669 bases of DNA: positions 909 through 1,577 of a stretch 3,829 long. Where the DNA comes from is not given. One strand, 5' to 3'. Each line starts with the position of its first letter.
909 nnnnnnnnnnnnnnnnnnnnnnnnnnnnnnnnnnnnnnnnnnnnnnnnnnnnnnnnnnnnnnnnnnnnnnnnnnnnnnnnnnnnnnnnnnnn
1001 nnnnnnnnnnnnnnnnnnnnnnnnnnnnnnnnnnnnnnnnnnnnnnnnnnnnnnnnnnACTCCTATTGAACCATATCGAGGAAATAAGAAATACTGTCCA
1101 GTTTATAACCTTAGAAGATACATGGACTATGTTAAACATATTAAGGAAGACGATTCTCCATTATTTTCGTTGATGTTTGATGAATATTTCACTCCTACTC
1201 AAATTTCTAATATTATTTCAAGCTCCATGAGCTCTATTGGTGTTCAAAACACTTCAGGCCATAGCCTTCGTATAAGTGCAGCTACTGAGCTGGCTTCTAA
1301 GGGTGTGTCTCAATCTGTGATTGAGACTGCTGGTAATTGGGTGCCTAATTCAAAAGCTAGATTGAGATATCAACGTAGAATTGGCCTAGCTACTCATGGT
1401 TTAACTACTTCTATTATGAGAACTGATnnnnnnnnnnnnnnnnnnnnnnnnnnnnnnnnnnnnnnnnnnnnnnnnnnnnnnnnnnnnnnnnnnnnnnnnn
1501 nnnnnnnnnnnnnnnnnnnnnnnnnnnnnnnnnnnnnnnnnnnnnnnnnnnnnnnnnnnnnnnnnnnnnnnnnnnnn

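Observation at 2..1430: Two tandem, same-strand, deeply diverged copies of a tyrosine-recombinase catalytic C-terminus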

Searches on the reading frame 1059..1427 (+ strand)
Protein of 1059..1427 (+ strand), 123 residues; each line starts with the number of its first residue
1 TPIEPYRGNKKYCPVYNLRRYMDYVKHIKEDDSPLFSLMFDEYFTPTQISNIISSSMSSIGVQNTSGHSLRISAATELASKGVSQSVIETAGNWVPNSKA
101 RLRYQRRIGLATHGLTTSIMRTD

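Call 7: search_protein_families(library=pfam, proteins=[window:1059-1427:+], max_evalue=10)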
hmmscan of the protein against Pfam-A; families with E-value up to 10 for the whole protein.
window:1059-1427:+ (123 aa): 1 family
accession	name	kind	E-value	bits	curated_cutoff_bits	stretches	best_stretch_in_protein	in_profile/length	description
PF00589.27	Phage_integrase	-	3.7e-06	27.3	27.1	1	17-102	78-163/172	Phage integrase family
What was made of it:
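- On Tyrosine recombinase (PF00589, Cre/XerD type): ORF2 scores 27.3 bits on PF00589 against a cut-off of 27.1 (call 7).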

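Call 8: search_protein_families(library=ncbifam, proteins=[window:1059-1427:+], max_evalue=10)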
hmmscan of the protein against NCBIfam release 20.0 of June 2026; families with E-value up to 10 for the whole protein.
window:1059-1427:+ (123 aa): 3 families
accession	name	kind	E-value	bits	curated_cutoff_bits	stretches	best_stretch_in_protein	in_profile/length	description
NF040815.2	recomb_XerA_Arch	equivalog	2.2e-05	24.2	220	1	22-89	169-237/263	site-specific tyrosine recombinase/integron integrase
TIGR02225.1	recomb_XerD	equivalog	0.031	13.6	329.6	1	17-84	179-252/290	site-specific tyrosine recombinase XerD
TIGR02224.1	recomb_XerC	equivalog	0.045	13.1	335.15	1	18-82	184-253/295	tyrosine recombinase XerC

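Call 10: find_homologous_proteins(query=window:1059-1427:+, max_evalue=0.01)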
Query window:1059-1427:+ (123 aa): 3 proteins with E <= 0.01 among 7 candidates.
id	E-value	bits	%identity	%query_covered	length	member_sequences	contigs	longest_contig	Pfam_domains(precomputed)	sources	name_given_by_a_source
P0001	3.5e-58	213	100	83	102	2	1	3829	PF00589.28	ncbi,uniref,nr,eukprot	ncbi:predicted protein [Naegleria gruberi]|uniref:Predicted protein n=1 Tax=Naegleria gruberi TaxID=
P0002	1.0e-31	127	67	81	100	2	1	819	PF00589.28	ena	-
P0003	2.0e-24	104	84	50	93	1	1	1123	-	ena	-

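Call 11: find_encoding_contigs(protein=P0002, flank=10000)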
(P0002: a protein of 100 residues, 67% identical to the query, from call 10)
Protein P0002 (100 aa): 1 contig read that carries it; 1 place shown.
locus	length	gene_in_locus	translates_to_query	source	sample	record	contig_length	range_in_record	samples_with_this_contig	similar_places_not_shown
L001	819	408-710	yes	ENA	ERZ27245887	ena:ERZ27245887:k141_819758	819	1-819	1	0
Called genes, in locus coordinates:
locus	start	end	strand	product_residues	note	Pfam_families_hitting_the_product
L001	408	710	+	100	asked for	PF00589:Phage_integrase (weak)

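Call 12: find_encoding_contigs(protein=P0003, flank=10000)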
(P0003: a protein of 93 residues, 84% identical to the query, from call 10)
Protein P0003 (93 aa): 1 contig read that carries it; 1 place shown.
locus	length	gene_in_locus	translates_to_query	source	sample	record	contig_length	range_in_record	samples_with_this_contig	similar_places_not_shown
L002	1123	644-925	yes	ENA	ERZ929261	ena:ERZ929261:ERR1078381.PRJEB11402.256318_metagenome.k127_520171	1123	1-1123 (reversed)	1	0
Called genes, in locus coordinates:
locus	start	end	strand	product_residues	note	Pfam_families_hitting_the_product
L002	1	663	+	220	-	?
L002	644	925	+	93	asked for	-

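Call 35: search_protein_representatives(alignment_id=A2)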
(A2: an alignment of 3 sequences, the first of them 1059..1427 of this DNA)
Query: 3 sequences, 110 profile positions. Proteins with E-value up to 0.001 (for the whole library): 315; up to 1e-10: 14; up to 1e-30: 2. The best 150 are listed.
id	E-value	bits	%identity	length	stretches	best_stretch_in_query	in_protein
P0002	6.7e-49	181.0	-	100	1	9-108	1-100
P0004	1.5e-39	150.9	-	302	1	1-107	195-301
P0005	1.5e-26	109.1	-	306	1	1-108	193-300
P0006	6.3e-25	103.8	-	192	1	2-109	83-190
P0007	9.7e-23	96.8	-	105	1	9-108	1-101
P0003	4.0e-22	94.8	-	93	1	2-63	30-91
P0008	3.0e-18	82.3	-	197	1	1-71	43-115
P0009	3.3e-18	82.2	-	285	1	1-105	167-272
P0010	3.6e-18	82.1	-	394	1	1-107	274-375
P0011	6.2e-18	81.3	-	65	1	44-107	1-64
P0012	7.6e-15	71.4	-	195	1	1-108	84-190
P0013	9.8e-15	71.0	-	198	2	20-94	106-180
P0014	2.0e-12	63.6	-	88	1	31-109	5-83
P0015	2.5e-12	63.3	-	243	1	2-71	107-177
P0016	3.4e-10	56.4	-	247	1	1-45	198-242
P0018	1.2e-09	54.6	-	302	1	15-97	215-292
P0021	1.2e-07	48.2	-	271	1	1-100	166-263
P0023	1.3e-07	48.1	-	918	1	1-105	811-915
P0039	7.8e-07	45.6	-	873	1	1-105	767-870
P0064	9.8e-06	42.0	-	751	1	5-95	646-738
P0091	2.7e-05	40.6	-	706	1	11-95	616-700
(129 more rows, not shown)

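Call 37: search_protein_families(library=pfam, proteins=[P0004, P0005, P0009, P0010, P0018, P0021, P0023, P0039, P0064, P0091], max_evalue=0.01)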
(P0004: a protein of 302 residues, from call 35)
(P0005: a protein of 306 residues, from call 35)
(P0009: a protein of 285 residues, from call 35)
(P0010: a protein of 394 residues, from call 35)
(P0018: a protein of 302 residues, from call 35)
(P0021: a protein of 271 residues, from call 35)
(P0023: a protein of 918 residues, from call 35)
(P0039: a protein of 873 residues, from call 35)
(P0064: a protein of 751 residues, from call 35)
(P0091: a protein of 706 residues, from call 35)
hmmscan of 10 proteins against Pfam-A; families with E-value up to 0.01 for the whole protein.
P0004 (302 aa): 1 family
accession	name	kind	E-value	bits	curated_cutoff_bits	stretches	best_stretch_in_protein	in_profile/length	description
PF00589.27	Phage_integrase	-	4.9e-06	26.9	27.1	1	199-286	79-166/172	Phage integrase family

P0005 (306 aa): 1 family
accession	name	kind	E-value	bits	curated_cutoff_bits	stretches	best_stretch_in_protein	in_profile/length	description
PF00589.27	Phage_integrase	-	1e-09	38.9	27.1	1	142-286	37-168/172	Phage integrase family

P0009 (285 aa): 1 family
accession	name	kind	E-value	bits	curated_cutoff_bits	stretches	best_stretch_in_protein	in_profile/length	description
PF00589.27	Phage_integrase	-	2.7e-11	44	27.1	1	112-261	32-168/172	Phage integrase family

P0010 (394 aa): 1 family
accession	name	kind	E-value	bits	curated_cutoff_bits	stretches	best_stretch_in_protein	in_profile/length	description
PF00589.27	Phage_integrase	-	9.2e-05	22.7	27.1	1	212-362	27-168/172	Phage integrase family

P0018 (302 aa): 1 family
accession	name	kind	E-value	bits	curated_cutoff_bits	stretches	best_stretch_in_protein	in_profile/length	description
PF00589.27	Phage_integrase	-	0.00019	21.7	27.1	1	200-280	75-158/172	Phage integrase family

P0021 (271 aa): 1 family
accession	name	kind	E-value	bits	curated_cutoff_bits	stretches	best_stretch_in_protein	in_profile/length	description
PF00589.27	Phage_integrase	-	2.3e-12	47.5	27.1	1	102-250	22-160/172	Phage integrase family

P0023 (918 aa): 1 family
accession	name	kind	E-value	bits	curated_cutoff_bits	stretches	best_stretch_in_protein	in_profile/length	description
PF00589.27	Phage_integrase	-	1.8e-07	31.5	27.1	1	747-901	23-165/172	Phage integrase family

P0039 (873 aa): 1 family
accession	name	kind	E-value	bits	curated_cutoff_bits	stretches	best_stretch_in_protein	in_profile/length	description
PF00589.27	Phage_integrase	-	5.6e-11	42.9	27.1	1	702-852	22-160/172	Phage integrase family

P0064 (751 aa): 1 family
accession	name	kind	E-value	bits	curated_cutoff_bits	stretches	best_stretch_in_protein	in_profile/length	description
PF00589.27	Phage_integrase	-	5.9e-10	39.6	27.1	1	562-730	6-160/172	Phage integrase family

P0091 (706 aa): 1 family
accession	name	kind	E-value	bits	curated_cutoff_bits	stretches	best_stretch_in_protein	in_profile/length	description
PF00589.27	Phage_integrase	-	4.8e-10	39.9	27.1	1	536-695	8-163/172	Phage integrase family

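Call 38: find_homologous_proteins(query=P0004, max_evalue=0.001)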
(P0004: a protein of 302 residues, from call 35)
Query P0004 (302 aa): 9 proteins with E <= 0.001 among 901 candidates.
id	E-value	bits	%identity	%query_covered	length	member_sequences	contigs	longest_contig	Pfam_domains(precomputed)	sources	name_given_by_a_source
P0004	2.6e-199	679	100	100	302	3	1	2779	PF00589.28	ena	-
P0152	4.9e-165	566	80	100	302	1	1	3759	PF00589.28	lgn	-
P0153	7.2e-156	536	77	100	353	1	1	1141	PF00589.28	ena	-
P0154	4.6e-112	392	82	69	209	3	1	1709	-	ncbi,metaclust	ncbi:predicted protein, partial [Naegleria gruberi]|metaclust:status=active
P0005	1.8e-79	285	49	100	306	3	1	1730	PF00589.28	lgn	-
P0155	6.1e-75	270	80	50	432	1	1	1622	-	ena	-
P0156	3.2e-69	252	44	100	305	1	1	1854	PF00589.28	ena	-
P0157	2.3e-59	219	43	85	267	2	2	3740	-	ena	-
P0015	4.5e-36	143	50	46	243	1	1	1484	-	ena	-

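Call 39: find_encoding_contigs(protein=P0152, flank=10000)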
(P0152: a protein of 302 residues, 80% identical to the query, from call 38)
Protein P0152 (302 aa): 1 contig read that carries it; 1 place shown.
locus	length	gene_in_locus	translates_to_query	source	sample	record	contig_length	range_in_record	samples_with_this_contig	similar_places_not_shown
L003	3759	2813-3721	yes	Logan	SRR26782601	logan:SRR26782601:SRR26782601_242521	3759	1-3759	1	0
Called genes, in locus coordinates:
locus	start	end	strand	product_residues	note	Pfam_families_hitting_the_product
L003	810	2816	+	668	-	PF00078:RVT_1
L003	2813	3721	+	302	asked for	PF00589:Phage_integrase (weak)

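Call 40: find_encoding_contigs(protein=P0004, flank=10000)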
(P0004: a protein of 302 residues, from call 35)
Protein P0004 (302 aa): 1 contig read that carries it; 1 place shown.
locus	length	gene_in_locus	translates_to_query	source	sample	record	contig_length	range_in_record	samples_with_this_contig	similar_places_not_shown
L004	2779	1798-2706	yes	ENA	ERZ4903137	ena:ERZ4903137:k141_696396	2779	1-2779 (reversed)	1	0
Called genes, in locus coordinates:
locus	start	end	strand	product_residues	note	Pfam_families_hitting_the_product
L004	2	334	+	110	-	?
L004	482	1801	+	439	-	-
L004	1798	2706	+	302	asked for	PF00589:Phage_integrase (faint)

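Call 41: find_encoding_contigs(protein=P0157, flank=10000)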
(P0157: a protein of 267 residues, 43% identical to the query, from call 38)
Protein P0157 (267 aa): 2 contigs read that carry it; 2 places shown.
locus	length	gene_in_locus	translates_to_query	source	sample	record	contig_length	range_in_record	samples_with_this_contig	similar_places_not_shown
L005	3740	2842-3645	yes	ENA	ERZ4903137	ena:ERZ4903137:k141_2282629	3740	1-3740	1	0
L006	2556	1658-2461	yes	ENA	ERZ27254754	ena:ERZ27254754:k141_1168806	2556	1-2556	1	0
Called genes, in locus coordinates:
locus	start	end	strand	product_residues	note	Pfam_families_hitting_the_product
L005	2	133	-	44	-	?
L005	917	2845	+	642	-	PF00078:RVT_1, PF05869:Dam (faint)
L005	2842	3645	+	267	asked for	-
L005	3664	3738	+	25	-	?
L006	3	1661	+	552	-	?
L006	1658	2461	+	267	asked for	-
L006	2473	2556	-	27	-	?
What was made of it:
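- Closest known: Crypton DNA transposons. Different: The nearest relatives of both ORFs are fused to a pol ORF by a 4-nt overlap (calls 39, 41).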

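Call 42: find_encoding_contigs(protein=P0154, flank=10000)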
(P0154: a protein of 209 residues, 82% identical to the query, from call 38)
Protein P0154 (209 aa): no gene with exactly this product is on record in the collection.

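Call 46: search_protein_families(library=pfam, proteins=[L003:810-2813:+, L005:917-2842:+, L003:44-955:+, L005:421-993:+], max_evalue=1)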
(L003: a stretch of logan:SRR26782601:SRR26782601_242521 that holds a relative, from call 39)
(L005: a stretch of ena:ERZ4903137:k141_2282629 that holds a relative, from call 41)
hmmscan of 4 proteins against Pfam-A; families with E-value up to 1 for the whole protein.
L003:810-2813:+ (668 aa): 5 families
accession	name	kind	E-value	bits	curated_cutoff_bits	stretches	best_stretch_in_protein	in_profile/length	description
PF00078.32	RVT_1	-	1.9e-23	83.7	29.6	1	135-299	1-205/205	Reverse transcriptase (RNA-dependent DNA polymerase)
PF05869.16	Dam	-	0.00064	19.9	28.1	1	533-594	12-72/169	DNA N-6-adenine-methyltransferase (Dam)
PF00680.25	RdRP_1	-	0.0063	15.8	23.9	1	239-319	334-410/450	Viral RNA-dependent RNA polymerase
PF13456.12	RVT_3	-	0.007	16.7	21.6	1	426-529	22-121/123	Reverse transcriptase-like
PF07727.20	RVT_2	-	0.093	12.7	31.6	0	240-274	160-196/244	Reverse transcriptase (RNA-dependent DNA polymerase)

L005:917-2842:+ (642 aa): 4 families
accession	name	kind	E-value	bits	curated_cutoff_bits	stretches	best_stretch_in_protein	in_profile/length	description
PF00078.32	RVT_1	-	1.8e-23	83.7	29.6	1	111-273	1-205/205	Reverse transcriptase (RNA-dependent DNA polymerase)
PF05869.16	Dam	-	1.9e-05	24.8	28.1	1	506-611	11-119/169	DNA N-6-adenine-methyltransferase (Dam)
PF25065.1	RM3_Med14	-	0.049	14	22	1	258-302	45-91/110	Med14 RM domain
PF22896.3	OB_RNR_1st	-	0.054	14.1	28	1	274-341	5-70/99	Ribonuclease R, OB first domain, N-terminal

L003:44-955:+ (304 aa): 1 family
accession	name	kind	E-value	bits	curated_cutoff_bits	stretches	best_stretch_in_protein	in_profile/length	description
PF21921.2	Ski7_2nd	-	0.11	12.9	27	1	166-226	3-65/105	Ski7 domain II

L005:421-993:+ (191 aa): 1 family
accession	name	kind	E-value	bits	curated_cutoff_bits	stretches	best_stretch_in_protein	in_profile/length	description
PF20369.3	DUF6664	-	0.082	14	27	1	6-59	31-83/105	Family of unknown function (DUF6664)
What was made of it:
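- On Crypton: The nearest relatives of both ORFs are directly linked to RT ORFs (calls 39, 41, 46).
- The Dam-like matches of the two nearest relatives fall below Pfam's cut-off (call 46). Pol carries a Dam-like domain, as in DIRS1 (call 46).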

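Call 51: find_related_loci(query=A4, collection=metagenome_contigs, flank=10000)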
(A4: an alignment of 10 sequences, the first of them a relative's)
Query A4 (302 aa) in metagenome_contigs; peptide patterns used: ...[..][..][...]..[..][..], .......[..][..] (x = any residue, [..] = any of these).
459 stretches matched a pattern; 112 encode a relative of the query (tblastn E <= 1e-3); the best 80 are kept; 80 distinct loci.
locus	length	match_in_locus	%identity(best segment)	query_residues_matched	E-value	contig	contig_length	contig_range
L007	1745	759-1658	47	1-302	2e-89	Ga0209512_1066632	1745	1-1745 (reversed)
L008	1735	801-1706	39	1-301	4e-57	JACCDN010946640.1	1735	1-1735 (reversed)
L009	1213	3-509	39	103-300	6e-34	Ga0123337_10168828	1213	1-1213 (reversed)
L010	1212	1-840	28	38-299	4e-18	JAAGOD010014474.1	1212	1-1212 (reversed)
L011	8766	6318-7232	25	1-300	6e-16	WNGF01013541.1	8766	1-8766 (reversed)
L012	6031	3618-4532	25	1-300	3e-15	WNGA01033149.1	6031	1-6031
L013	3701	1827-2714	28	6-288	4e-14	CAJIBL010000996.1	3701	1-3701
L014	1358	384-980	28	75-275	3e-14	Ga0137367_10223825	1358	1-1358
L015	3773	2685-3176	27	130-289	2e-12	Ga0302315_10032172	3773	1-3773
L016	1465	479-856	34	148-275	2e-12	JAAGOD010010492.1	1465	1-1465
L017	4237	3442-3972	30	120-300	2e-11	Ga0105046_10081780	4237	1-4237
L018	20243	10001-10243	39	194-275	1e-10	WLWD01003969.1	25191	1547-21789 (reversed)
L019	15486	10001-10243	39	194-275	1e-10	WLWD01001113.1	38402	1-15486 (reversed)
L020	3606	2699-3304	30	84-300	1e-10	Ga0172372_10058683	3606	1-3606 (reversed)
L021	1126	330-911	28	130-301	8e-11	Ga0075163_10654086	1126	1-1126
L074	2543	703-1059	26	161-276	2e-5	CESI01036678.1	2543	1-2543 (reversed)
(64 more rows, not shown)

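Call 56: search_protein_families(library=pfam, proteins=[L011:3964-6318:+, L011:3039-4166:+, L011:6318-7238:+], max_evalue=0.1)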
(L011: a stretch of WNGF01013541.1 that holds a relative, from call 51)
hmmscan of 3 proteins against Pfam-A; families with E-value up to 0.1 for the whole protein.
L011:3964-6318:+ (785 aa): 3 families
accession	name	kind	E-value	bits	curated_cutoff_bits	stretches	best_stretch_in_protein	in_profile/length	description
PF00078.32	RVT_1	-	2e-15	57.5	29.6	1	246-379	1-173/205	Reverse transcriptase (RNA-dependent DNA polymerase)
PF05869.16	Dam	-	2.1e-07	31.2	28.1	1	641-743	11-111/169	DNA N-6-adenine-methyltransferase (Dam)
PF00336.23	DNA_pol_viral_C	-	0.0065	16.3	22.4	1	620-643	185-207/241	DNA polymerase (viral) C-terminal domain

L011:3039-4166:+ (376 aa): 1 family
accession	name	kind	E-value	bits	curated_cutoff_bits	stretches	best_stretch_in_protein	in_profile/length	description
PF00098.28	zf-CCHC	-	0.056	14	20.8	1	347-363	2-18/18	Zinc knuckle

L011:6318-7238:+ (307 aa): 1 family
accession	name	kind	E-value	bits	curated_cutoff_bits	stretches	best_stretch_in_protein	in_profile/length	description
PF00589.27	Phage_integrase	-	1.7e-12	47.9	27.1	1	133-287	22-161/172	Phage integrase family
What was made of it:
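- On PAT-like (split direct repeats plus MT): PF05869 Dam scores 24.8 bits (L005) and 19.9 bits (L003), both below the 28.1 cut-off, and 31.2 bits (L011), above it (calls 46, 56).
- On Ngaro / VIPER: Dam-like matches in relatives argue against this (calls 46, 56), but two of the three are below the cut-off.
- Closest known: Ngaro elements. Different: Relatives of the window's elements have a Dam-like region (calls 46, 56).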

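Call 63: list_cluster_members(proteins=[P0001, P0154])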
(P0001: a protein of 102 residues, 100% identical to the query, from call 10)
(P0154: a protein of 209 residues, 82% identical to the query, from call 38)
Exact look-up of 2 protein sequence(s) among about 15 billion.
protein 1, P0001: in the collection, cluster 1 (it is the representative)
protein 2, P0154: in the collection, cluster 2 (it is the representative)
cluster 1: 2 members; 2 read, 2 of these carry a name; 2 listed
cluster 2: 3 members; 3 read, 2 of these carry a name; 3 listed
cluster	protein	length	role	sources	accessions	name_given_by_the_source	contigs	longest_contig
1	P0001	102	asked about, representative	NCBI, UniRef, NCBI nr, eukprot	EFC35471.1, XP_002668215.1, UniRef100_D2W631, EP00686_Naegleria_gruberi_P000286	predicted protein [Naegleria gruberi] | Predicted protein n=1 Tax=Naegleria gruberi TaxID=5762 RepID=D2W631_NAEGR | uncharacterized protein NAEGRDRAFT_76874 [Naegleria gruberi]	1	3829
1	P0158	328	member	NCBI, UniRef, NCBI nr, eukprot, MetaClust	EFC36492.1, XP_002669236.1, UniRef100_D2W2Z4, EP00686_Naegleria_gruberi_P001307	predicted protein [Naegleria gruberi] | Predicted protein n=1 Tax=Naegleria gruberi TaxID=5762 RepID=D2W2Z4_NAEGR | uncharacterized protein NAEGRDRAFT_75764 [Naegleria gruberi]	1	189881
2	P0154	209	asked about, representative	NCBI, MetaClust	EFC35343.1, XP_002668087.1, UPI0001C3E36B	predicted protein, partial [Naegleria gruberi] | status=active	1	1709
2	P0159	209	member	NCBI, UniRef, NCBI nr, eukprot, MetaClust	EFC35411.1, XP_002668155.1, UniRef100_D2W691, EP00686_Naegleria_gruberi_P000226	predicted protein [Naegleria gruberi] | Predicted protein n=1 Tax=Naegleria gruberi TaxID=5762 RepID=D2W691_NAEGR | uncharacterized protein NAEGRDRAFT_76934 [Naegleria gruberi]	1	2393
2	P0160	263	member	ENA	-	-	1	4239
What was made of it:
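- Source and annotation: calls 10 and 63.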

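Call 64: find_encoding_contigs(protein=P0158, flank=10000)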
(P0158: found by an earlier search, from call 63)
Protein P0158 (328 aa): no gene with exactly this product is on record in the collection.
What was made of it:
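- Tried and rejected: Look-ups of the N. gruberi proteins P0154 and P0158 found no record on file, so no DNA context was returned (calls 42, 64).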

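Call 66: find_encoding_contigs(protein=P0160, flank=10000)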
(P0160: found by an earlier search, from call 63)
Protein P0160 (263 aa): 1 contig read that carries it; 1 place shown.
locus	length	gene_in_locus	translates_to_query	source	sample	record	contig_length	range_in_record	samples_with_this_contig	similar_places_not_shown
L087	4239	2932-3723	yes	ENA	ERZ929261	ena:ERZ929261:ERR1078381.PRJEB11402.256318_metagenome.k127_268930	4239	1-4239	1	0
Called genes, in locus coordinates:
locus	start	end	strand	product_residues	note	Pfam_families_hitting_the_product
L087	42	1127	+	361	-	-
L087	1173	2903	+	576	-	-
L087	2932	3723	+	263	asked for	-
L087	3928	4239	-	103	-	?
